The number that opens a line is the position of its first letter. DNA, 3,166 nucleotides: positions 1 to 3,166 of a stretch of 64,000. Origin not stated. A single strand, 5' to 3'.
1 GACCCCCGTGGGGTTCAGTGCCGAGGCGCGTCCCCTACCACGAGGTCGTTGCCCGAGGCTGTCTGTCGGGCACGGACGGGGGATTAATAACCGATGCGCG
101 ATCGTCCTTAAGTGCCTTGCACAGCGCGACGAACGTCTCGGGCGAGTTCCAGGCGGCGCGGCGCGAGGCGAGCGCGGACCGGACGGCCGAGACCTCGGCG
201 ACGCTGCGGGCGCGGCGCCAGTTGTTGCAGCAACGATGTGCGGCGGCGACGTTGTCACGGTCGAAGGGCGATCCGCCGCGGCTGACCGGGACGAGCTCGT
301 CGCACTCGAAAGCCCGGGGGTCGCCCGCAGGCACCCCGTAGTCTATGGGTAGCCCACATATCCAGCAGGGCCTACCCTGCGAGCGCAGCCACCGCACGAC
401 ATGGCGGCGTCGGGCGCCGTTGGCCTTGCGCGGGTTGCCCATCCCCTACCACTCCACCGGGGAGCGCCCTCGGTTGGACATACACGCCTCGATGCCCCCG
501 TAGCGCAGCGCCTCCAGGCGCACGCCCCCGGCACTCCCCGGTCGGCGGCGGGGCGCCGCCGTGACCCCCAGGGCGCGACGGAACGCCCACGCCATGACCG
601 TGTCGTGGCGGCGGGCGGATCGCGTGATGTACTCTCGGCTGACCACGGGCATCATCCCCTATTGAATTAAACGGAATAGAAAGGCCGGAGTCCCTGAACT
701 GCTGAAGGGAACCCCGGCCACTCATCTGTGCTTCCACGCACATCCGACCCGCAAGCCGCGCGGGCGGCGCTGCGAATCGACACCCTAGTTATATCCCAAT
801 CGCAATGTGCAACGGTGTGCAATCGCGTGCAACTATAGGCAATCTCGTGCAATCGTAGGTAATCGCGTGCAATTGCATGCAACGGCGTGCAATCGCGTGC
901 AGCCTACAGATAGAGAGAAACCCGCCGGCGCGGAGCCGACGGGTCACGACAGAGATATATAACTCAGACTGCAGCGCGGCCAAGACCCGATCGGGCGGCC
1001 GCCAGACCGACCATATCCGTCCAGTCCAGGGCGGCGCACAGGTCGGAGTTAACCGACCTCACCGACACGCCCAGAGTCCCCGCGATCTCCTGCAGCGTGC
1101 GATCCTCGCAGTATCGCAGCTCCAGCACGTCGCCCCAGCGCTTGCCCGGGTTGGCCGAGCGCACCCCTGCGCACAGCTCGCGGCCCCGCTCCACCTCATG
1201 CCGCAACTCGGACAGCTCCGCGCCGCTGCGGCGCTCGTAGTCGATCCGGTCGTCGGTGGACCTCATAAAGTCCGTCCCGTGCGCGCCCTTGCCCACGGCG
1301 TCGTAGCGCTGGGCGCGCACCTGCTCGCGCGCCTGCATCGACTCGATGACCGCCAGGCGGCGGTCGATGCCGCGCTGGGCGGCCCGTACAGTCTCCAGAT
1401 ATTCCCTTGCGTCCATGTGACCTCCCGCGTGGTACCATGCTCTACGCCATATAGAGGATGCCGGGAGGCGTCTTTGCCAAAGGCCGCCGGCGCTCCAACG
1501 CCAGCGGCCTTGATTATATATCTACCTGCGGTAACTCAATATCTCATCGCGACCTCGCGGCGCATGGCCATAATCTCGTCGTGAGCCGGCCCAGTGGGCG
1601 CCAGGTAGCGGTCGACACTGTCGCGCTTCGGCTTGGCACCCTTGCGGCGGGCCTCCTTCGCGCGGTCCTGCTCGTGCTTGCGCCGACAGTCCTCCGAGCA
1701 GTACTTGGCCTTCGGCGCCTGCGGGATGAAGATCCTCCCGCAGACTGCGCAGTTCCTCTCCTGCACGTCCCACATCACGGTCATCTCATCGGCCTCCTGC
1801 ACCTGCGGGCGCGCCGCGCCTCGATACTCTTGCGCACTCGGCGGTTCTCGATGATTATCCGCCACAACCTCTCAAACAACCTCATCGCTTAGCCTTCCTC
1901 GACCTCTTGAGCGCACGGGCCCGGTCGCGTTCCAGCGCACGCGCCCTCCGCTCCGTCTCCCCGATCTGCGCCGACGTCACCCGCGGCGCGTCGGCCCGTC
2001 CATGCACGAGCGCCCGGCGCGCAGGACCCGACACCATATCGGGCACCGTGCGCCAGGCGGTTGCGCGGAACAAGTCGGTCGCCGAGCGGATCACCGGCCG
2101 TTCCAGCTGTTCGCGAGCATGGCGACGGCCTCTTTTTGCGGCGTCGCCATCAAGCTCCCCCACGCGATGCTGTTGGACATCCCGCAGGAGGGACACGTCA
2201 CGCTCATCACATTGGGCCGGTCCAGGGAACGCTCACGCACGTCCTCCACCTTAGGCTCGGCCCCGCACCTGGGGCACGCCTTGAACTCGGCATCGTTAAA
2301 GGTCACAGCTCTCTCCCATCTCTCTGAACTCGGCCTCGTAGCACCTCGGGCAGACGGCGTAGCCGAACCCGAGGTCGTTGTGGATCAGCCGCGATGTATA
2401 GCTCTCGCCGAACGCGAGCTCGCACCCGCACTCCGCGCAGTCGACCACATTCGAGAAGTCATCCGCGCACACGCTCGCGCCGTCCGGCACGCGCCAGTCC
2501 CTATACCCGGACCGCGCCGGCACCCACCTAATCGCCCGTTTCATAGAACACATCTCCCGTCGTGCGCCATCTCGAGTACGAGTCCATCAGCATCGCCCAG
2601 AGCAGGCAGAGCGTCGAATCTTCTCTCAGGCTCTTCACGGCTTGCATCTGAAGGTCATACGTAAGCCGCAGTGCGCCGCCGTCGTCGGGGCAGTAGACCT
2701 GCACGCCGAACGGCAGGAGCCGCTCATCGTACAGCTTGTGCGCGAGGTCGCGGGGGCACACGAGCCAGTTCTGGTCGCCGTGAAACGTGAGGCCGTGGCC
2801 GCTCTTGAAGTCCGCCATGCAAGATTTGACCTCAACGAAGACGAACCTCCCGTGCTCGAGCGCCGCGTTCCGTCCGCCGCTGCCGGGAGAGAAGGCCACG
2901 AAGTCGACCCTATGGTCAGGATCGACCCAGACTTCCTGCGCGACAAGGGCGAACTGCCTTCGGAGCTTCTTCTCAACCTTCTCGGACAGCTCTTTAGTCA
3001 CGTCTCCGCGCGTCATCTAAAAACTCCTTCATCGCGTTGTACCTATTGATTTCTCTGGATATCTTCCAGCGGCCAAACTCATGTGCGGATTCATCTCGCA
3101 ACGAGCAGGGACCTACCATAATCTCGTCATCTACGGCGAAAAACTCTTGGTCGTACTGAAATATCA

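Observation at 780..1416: Ten GTGCAA boxes at exact 10-bp spacing directly downstream of an ArpU/RinA-like activator gene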

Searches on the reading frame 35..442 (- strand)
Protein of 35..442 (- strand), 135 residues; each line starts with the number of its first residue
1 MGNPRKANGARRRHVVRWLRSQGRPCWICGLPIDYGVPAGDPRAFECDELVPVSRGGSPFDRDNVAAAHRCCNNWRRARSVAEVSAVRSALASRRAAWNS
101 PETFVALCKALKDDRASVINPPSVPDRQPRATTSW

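Call 6: search_protein_families(library=pfam, proteins=[window:35-442:-], max_evalue=0.01)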
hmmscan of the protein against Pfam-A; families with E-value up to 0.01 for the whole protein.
window:35-442:- (135 aa): 0 families

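Call 8: search_protein_families(library=phrogs, proteins=[window:35-442:-], max_evalue=0.01)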
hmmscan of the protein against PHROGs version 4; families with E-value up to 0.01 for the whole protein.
window:35-442:- (135 aa): 8 families
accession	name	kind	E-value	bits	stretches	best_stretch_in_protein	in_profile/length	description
phrog_338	-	DNA, RNA and nucleotide metabolism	1.5e-21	78.2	1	3-89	185-267/340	HNH endonuclease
phrog_8660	-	DNA, RNA and nucleotide metabolism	2e-09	38.8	1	9-92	110-192/196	HNH endonuclease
phrog_9508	-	DNA, RNA and nucleotide metabolism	3.4e-09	37.9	1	16-83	13-77/171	HNH endonuclease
phrog_5718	-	DNA, RNA and nucleotide metabolism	3.1e-08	34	1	13-94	118-191/394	HNH endonuclease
phrog_6050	-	DNA, RNA and nucleotide metabolism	2.9e-05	24.1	1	17-112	305-375/402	HNH endonuclease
phrog_1035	-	DNA, RNA and nucleotide metabolism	5.6e-05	24.1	1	18-86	154-220/271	endonuclease VII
phrog_1271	-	DNA, RNA and nucleotide metabolism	0.0012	19.3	1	15-86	256-325/361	HNH endonuclease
phrog_17283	-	DNA, RNA and nucleotide metabolism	0.0021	19.3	1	39-79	3-43/71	HNH endonuclease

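Call 27: search_protein_families(library=ncbifam, proteins=[window:35-442:-], max_evalue=1)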
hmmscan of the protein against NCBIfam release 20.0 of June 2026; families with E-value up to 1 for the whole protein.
window:35-442:- (135 aa): 0 families

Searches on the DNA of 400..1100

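Call 44: search_rna_families(source=window, start=400, end=1100, threshold=evalue, max_evalue=1)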
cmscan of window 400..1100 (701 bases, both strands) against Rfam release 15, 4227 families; matches with E-value up to 1: 0.
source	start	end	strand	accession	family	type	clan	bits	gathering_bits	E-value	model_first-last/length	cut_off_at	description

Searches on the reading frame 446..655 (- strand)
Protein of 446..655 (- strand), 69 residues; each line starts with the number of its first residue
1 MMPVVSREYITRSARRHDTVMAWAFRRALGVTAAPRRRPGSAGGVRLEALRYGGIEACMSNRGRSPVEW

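Call 6: search_protein_families(library=pfam, proteins=[window:446-655:-], max_evalue=0.01)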
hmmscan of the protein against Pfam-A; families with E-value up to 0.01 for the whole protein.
window:446-655:- (69 aa): 0 families

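Call 8: search_protein_families(library=phrogs, proteins=[window:446-655:-], max_evalue=0.01)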
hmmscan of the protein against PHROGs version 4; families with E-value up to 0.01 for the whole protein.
window:446-655:- (69 aa): 1 family
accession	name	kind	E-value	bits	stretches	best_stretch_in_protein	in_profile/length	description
phrog_34586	-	unknown function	0.0042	18.1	0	10-67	7-57/66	-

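Call 27: search_protein_families(library=ncbifam, proteins=[window:446-655:-], max_evalue=1)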
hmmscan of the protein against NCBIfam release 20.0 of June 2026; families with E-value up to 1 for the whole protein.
window:446-655:- (69 aa): 0 families

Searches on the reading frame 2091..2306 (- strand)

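Call 6: search_protein_families(library=pfam, proteins=[window:2091-2306:-], max_evalue=0.01)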
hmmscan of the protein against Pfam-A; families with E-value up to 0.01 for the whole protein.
window:2091-2306:- (71 aa): 14 families
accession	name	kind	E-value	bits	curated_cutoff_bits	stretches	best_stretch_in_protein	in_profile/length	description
PF14354.12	Lar_restr_allev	-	5.6e-08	33.3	28.6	1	7-71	2-57/58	Restriction alleviation protein Lar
PF13248.11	Zn_ribbon_3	-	8.8e-05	22.3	27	0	8-22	2-16/26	zinc-ribbon domain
PF12773.13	DZR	-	0.00022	21.7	27.3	1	4-48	8-37/45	Double zinc ribbon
PF14353.12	CpXC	-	0.0015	19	25.4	0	31-65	33-67/121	CpXC protein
PF14952.11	zf-tcix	-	0.0021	18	31.2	0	9-17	11-19/42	Putative treble-clef, zinc-finger, Zn-binding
PF10122.14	Zn_ribbon_Com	-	0.0026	17.6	22.9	0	34-55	23-44/52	Mu-like prophage protein Com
PF24460.1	DUF7575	-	0.0037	17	28.5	0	9-17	4-12/28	Domain of unknown function (DUF7575)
PF19134.6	DUF5817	-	0.004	17.5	31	0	7-25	20-38/57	Domain of unknown function (DUF5817)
PF12760.12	Zn_ribbon_IS1595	-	0.0047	17.3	25.4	0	8-24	19-33/46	Transposase zinc-ribbon domain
PF13240.11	Zn_Ribbon_1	-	0.0049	17.1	25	0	4-17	9-22/23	zinc-ribbon domain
PF24859.1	FdhE_central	-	0.0061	17.1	27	0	11-21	2-12/39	FdhE, central domain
PF22191.2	IBR_1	-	0.0069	16.7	27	0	7-42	2-28/47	IBR domain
PF07503.17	zf-HYPF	-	0.0076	16.5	23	0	6-16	19-29/34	HypF finger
PF03367.19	Zn_ribbon_ZPR1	-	0.0095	15.8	23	0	33-46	33-46/56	ZPR1 zinc-finger domain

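Call 8: search_protein_families(library=phrogs, proteins=[window:2091-2306:-], max_evalue=0.01)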
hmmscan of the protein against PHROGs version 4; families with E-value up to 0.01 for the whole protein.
window:2091-2306:- (71 aa): 5 families
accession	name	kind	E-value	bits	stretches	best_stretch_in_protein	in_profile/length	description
phrog_599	-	moron, auxiliary metabolic gene and host takeover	0.00021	22.5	1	4-71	70-126/262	Lar-like restriction alleviation protein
phrog_10675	-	unknown function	0.0024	19.1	1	10-45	7-41/98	-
phrog_17050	-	unknown function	0.005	18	1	3-27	25-49/64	-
phrog_13172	-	DNA, RNA and nucleotide metabolism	0.0062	17.5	0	11-24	3-16/36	HTH DNA binding protein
phrog_2945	-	unknown function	0.0062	17.4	0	3-17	4-18/68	-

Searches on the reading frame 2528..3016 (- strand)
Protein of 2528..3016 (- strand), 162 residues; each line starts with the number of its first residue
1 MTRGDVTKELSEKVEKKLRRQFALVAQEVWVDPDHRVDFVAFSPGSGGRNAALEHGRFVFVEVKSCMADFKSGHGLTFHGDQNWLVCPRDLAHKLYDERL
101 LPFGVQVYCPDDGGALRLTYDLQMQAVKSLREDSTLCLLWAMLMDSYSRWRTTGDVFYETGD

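Call 6: search_protein_families(library=pfam, proteins=[window:2528-3016:-], max_evalue=0.01)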
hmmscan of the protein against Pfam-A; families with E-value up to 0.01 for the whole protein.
window:2528-3016:- (162 aa): 0 families

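Call 8: search_protein_families(library=phrogs, proteins=[window:2528-3016:-], max_evalue=0.01)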
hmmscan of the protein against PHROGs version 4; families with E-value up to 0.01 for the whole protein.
window:2528-3016:- (162 aa): 1 family
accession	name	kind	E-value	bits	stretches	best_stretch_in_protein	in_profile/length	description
phrog_2776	-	unknown function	2.6e-10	41.3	1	6-151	10-144/181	-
